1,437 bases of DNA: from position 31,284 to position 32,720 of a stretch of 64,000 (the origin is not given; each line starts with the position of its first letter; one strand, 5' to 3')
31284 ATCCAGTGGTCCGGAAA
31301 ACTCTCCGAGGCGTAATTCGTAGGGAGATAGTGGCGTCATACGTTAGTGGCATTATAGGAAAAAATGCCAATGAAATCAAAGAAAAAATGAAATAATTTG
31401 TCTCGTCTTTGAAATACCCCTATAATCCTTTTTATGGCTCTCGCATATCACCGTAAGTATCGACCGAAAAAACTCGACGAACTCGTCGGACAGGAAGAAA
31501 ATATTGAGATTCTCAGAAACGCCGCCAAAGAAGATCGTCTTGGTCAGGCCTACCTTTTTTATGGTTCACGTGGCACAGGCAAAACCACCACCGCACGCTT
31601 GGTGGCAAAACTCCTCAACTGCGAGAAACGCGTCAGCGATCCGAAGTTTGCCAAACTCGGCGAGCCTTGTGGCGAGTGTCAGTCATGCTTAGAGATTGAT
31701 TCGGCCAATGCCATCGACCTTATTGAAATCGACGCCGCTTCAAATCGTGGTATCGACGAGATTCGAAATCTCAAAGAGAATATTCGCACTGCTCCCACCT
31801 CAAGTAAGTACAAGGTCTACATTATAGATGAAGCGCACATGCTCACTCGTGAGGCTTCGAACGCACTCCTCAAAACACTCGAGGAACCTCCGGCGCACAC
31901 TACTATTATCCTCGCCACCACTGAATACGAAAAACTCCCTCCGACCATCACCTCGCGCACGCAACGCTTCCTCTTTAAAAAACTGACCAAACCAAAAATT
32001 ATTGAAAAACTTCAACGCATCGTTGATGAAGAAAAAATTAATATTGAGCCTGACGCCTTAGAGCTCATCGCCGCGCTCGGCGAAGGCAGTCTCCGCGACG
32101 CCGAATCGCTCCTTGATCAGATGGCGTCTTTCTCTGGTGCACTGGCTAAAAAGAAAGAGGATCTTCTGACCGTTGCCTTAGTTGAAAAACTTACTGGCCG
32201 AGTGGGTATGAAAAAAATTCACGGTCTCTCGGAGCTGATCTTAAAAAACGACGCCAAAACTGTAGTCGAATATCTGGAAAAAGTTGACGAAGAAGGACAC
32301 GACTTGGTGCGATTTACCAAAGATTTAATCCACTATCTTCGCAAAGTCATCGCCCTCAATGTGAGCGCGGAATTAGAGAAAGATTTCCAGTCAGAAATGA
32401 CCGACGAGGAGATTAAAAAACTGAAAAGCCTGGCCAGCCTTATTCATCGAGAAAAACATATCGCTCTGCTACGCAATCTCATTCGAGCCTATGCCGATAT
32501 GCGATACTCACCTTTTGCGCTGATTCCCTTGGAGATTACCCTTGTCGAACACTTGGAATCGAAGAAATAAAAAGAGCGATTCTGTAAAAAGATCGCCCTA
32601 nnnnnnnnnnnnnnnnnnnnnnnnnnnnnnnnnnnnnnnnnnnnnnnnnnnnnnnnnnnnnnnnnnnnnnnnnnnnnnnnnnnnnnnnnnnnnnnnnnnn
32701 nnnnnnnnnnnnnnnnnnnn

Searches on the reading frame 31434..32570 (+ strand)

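Call 85: search_protein_families(library=pfam, proteins=[window:31434-32570:+], max_evalue=0.0001)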
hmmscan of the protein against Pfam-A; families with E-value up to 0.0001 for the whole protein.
window:31434-32570:+ (378 aa): 8 families
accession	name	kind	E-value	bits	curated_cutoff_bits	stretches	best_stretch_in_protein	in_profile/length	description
PF13177.12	DNA_pol3_delta2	-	3.7e-46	157.5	27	1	19-184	1-160/161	DNA polymerase III, delta subunit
PF00004.35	AAA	-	1.2e-13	52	21.2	1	40-182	1-129/131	ATPase family associated with various cellular activities (AAA)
PF22608.2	DNAX_ATPase_lid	-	2.7e-13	49.9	27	1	189-234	2-47/49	DNA polymerase III clamp loader subunit, ATPase lid domain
PF12169.13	DNA_pol3_gamma3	-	1.6e-10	41.4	24.4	1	246-371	2-125/143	DNA polymerase III subunits gamma and tau domain III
PF13191.12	AAA_16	-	8e-08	33.4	32.6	1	16-70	1-58/167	AAA ATPase domain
PF05496.18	RuvB_N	-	1.7e-07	31.6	27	1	10-76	2-73/159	Holliday junction DNA helicase RuvB P-loop domain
PF13401.12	AAA_22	-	1.9e-07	31.9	27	1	39-164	7-124/130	AAA domain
PF13604.12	AAA_30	-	1.8e-05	25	27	1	40-152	21-115/191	AAA domain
